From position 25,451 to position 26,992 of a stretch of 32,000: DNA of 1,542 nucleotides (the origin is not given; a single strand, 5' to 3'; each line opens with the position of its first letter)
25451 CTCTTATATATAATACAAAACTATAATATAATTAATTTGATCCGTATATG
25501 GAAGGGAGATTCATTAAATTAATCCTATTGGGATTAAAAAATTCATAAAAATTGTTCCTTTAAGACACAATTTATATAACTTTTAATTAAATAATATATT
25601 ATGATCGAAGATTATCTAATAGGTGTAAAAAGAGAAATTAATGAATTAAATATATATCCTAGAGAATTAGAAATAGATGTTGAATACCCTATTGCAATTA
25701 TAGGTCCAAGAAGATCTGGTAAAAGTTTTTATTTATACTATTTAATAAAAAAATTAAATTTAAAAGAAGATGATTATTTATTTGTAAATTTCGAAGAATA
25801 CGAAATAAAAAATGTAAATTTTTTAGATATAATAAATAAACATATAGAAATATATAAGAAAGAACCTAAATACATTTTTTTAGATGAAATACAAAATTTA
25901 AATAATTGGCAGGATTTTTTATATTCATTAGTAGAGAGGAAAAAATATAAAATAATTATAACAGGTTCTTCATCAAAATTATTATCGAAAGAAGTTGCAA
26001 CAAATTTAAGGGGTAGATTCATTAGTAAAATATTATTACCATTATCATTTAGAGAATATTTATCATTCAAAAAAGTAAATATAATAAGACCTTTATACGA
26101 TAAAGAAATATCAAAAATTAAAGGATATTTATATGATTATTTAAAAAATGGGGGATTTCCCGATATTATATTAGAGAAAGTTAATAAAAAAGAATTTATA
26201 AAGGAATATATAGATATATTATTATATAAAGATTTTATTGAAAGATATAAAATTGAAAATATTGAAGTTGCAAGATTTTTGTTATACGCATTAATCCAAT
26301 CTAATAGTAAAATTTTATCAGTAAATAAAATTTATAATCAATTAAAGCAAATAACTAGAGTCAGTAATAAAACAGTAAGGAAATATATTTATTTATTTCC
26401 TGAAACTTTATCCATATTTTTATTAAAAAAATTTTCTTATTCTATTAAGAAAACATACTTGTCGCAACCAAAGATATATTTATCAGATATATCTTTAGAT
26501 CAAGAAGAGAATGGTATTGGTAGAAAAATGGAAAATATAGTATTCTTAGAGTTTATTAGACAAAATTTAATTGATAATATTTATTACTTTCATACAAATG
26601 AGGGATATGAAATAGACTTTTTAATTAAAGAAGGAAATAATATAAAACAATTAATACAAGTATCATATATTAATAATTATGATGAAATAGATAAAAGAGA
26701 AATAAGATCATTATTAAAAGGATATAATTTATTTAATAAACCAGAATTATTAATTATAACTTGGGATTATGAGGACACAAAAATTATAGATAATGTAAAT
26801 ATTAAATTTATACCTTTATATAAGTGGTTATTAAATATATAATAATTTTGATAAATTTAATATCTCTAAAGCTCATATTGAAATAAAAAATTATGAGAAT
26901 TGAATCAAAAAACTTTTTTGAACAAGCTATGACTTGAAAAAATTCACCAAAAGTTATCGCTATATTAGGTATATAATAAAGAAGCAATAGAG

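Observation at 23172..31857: Loosely packed accessory island of NTPase-nuclease fusions, a toxin-antitoxin pair and a HIT-like enzyme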

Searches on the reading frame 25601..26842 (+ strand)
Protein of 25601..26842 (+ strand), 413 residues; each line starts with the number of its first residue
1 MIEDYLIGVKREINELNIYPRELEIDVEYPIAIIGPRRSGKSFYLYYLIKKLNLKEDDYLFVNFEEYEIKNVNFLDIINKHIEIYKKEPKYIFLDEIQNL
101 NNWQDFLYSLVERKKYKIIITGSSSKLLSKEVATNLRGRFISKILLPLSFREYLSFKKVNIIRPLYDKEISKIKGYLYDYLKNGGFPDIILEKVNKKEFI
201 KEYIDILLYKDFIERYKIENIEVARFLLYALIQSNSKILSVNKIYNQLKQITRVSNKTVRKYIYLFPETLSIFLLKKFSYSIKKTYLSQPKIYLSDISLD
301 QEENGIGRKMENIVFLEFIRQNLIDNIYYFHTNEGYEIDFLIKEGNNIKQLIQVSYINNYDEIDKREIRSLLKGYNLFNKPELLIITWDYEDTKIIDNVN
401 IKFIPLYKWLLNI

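Call 6: search_protein_families(library=pfam, proteins=[window:25601-26842:+], max_evalue=0.01)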
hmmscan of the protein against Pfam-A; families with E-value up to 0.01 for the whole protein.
window:25601-26842:+ (413 aa): 5 families
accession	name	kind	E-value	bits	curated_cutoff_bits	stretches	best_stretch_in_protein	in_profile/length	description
PF13173.12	AAA_14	-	9.8e-36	123.1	27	1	30-154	4-129/129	AAA domain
PF13635.12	DUF4143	-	4e-18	66.1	28.1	1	210-355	2-158/160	Domain of unknown function (DUF4143)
PF13401.12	AAA_22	-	0.00024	21.9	27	0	29-70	6-46/130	AAA domain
PF01637.24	ATPase_2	-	0.001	19.4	33.2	1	21-120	13-114/225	ATPase domain predominantly from Archaea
PF00910.28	RNA_helicase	-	0.0025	18.7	21.5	1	31-126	1-90/105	RNA helicase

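Call 7: search_protein_families(library=padloc, proteins=[window:25601-26842:+], max_evalue=0.01)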
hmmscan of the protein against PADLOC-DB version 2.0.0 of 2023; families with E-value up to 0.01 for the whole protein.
window:25601-26842:+ (413 aa): 8 families
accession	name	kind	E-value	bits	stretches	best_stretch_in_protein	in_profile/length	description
PDLC04787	PDC-S01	-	3e-85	284.6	1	29-412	28-408/412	-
PDLC04789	PDC-S01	-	1.1e-36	124.7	1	31-349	20-334/375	-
PDLC04790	PDC-S01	-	4.2e-26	89.6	1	31-370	30-381/422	-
PDLC04791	PDC-S01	-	1.5e-19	68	1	32-348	23-344/395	-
PDLC04786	PDC-S01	-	3.7e-15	53.6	1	29-349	21-380/439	-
PDLC04792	PDC-S01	-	3.6e-10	37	2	33-198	24-208/452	-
PDLC04788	PDC-S01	-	7.7e-10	36.2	1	30-308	21-315/448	-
PDLC04140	mad8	-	0.0005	17.7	1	7-110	6-97/314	mads_8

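Call 32: search_protein_families(library=ncbifam, proteins=[window:25601-26842:+], max_evalue=0.01)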
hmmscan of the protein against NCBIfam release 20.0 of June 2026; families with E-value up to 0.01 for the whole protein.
window:25601-26842:+ (413 aa): 0 families

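Call 50: find_related_loci(query=window:25601-26842:+, collection=viral_contigs, flank=6000)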
Query window:25601-26842:+ (413 aa) in viral_contigs; peptide patterns used: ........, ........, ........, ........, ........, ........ (x = any residue, [..] = any of these).
18 stretches matched a pattern, but none encodes a relative of the query by tblastn (E <= 1e-3).

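Call 61: search_solved_structures(query=window:25601-26842:+, max_evalue=0.1)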
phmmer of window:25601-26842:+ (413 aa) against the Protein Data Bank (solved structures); distinct sequences matched with E-value up to 0.1: 0.

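Call 78: search_protein_representatives(protein=window:25601-26842:+)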
Query: 413 residues. Proteins with E-value up to 0.001 (for the whole library): 8383; up to 1e-10: 3728; up to 1e-30: 884. The best 150 are listed.
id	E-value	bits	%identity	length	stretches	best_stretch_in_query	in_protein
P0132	1.3e-98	347.6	60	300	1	128-411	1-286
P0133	5.0e-96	339.2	46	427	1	2-412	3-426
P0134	1.2e-91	324.7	44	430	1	3-412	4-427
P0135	2.2e-87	310.7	46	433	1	5-411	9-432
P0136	9.2e-85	302.1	44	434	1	6-412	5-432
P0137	1.0e-84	301.9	48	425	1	20-412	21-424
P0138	7.7e-84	299.0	43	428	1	3-412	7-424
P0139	1.7e-81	291.3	47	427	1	11-411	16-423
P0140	3.9e-80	286.8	39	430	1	2-412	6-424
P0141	6.0e-78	279.6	40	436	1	4-411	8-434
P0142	2.8e-73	264.2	36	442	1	21-411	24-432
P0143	8.6e-73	262.6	40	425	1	2-413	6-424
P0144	1.1e-72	262.2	44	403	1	19-390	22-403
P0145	7.4e-72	259.6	41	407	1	2-400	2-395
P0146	1.0e-71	259.1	40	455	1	5-412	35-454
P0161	3.0e-67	244.4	43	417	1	17-413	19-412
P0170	1.7e-62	228.7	39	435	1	32-413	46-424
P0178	1.7e-60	222.2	37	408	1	17-399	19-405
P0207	1.2e-54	202.9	37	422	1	31-413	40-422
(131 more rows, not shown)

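Call 90: list_cluster_members(proteins=[P0132, P0133, P0134, P0136, P0161, P0178, P0170, P0207, P0002, P0006])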
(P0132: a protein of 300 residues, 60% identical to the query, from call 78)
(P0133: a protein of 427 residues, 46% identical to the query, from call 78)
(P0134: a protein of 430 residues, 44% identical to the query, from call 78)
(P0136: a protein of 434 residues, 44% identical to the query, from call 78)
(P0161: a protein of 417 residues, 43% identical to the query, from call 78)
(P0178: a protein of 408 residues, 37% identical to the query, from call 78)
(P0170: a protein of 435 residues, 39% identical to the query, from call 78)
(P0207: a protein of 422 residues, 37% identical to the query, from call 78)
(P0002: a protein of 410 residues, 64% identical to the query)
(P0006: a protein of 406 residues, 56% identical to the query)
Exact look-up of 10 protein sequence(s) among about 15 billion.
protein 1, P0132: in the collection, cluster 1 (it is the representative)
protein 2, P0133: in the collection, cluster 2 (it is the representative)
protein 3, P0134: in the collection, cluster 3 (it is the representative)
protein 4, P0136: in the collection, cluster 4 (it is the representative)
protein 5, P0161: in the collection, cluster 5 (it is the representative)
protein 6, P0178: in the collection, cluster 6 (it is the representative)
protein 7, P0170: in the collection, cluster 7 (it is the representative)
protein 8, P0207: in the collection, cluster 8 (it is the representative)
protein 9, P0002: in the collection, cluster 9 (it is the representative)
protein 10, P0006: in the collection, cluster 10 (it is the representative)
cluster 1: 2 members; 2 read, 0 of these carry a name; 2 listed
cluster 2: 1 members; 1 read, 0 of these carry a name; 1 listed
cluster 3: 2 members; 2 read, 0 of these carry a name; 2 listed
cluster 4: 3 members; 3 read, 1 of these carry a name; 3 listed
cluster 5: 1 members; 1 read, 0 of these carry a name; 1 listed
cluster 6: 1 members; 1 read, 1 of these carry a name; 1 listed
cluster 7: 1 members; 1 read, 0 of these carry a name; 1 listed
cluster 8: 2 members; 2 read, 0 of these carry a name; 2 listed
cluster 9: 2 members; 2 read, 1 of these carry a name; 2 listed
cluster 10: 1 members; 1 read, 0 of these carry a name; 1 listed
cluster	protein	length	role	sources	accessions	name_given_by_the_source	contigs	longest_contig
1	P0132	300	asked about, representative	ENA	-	-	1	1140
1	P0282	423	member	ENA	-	-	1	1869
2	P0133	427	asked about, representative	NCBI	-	-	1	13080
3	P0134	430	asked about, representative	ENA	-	-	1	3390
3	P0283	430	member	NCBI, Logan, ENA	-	-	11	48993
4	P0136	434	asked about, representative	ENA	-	-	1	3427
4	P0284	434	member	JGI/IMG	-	predicted AAA+ superfamily ATPase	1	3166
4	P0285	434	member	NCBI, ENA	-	-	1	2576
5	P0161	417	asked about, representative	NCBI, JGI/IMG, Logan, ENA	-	-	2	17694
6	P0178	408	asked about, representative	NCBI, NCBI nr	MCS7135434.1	MAG: ATP-binding protein, partial [Candidatus Aenigmarchaeota archaeon] | ATP-binding protein [Candidatus Aenigmarchaeota archaeon]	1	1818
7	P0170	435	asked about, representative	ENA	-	-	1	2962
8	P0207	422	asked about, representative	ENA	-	-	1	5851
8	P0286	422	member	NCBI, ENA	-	-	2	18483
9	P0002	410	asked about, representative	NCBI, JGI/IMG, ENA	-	-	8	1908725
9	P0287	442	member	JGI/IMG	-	hypothetical protein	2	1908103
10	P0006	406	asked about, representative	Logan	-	-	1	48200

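Call 96: search_dna_similar(query=window:25601-26842:+, collection=plasmids, mode=protein, max_rows=12)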
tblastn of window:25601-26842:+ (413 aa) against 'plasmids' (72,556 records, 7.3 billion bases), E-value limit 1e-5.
Records with a match: 319; places in all: 338; records where one place covers at least 80% of the query: 242.
Best place of each record, by identity: <60% 319.
By first word of the organism name: Acinetobacter 174; Rhizobium 25; Thermus 13; Bacteroides 9; Moraxella 9; Enterococcus 7; Lactobacillus 5; Runella 5; Sulfitobacter 5; Ensifer 5; and 47 more.
By predicted mobility (MOB-suite, as given by PLSDB): non-mobilizable 132; mobilizable 126; conjugative 61.
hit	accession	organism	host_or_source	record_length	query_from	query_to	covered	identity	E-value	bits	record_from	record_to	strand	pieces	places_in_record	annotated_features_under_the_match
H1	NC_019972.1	Methanomethylovorans hollandica DSM 15978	-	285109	25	412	94%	37.2%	6e-47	179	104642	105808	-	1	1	ATP-binding protein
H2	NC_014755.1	Sulfuricurvum kujiense DSM 16994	drain water from underground crude oil ...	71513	26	412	94%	33.6%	2e-41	163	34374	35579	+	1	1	ATP-binding protein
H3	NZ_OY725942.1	Bacteroides finegoldii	-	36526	6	412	99%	31.4%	7e-47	179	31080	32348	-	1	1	ATP-binding protein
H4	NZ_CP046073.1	Sulfurimonas aquatica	cell culture,lake water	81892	31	411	92%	33.5%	2e-33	140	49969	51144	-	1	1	ATP-binding protein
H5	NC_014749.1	Calditerrivibrio nitroreducens DSM 19672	terrestrial hot spring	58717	31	405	91%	32.3%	3e-39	157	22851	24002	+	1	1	ATP-binding protein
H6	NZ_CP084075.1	Fusobacterium vincentii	-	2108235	26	412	94%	30.2%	1e-17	93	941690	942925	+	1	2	none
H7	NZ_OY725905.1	Bacteroides finegoldii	-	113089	10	411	97%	28.7%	9e-36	147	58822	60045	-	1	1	ATP-binding protein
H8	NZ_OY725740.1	Monoglobus pectinilyticus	-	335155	32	411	92%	29.9%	9e-25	114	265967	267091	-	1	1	ATP-binding protein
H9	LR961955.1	Enterococcus faecalis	-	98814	26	412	94%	28.2%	4e-23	109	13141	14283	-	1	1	record has no annotation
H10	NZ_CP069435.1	Moraxella osloensis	-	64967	26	411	93%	28.2%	6e-26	117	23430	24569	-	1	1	ATP-binding protein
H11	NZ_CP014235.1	Moraxella osloensis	Homo sapiens,pure culture,cerebrospinal ...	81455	26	411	93%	28.2%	9e-26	117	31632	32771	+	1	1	ATP-binding protein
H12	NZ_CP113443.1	Acinetobacter baumannii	cell culture,Draining-Matting Conveyor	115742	35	412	92%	28.8%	3e-20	100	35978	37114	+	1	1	ATP-binding protein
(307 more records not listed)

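Call 98: search_dna_similar(query=window:25601-26842:+, collection=phages, mode=protein, max_rows=8)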
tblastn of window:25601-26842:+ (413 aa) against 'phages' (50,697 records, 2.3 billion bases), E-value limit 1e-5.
Records with a match: 19; places in all: 19; records where one place covers at least 80% of the query: 13.
Best place of each record, by identity: <60% 19.
By first word of the organism name: Bacteriophage 15; Acinetobacter 2; Listeria 2.
By host as written in the record: - 17; Listeria monocytogenes 2.
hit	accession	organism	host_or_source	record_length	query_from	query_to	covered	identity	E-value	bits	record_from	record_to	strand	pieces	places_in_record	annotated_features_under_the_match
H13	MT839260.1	Bacteriophage sp.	human fecal samples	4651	27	410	93%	30.6%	2e-32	135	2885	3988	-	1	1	record has no annotation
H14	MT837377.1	Bacteriophage sp.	human fecal samples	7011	1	409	99%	28.6%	2e-34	141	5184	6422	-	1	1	record has no annotation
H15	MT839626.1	Bacteriophage sp.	human fecal samples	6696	37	411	91%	30.2%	1e-29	127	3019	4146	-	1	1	record has no annotation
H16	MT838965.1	Bacteriophage sp.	human fecal samples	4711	33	402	90%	30.6%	6e-29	125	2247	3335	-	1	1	record has no annotation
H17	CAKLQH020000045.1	Acinetobacter phage MD-2021a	not known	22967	35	412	92%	28.1%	1e-20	100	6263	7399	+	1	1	Uncharacterised protein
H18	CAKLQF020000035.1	Acinetobacter phage MD-2021a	not known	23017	35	412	92%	28.1%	1e-20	100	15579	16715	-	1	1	Uncharacterised protein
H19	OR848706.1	Listeria phage LM 4-14-1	Listeria monocytogenes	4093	26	412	94%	27.4%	1e-22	106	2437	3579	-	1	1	record has no annotation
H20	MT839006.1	Bacteriophage sp.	human fecal samples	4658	33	365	81%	30.6%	2e-23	108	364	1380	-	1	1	record has no annotation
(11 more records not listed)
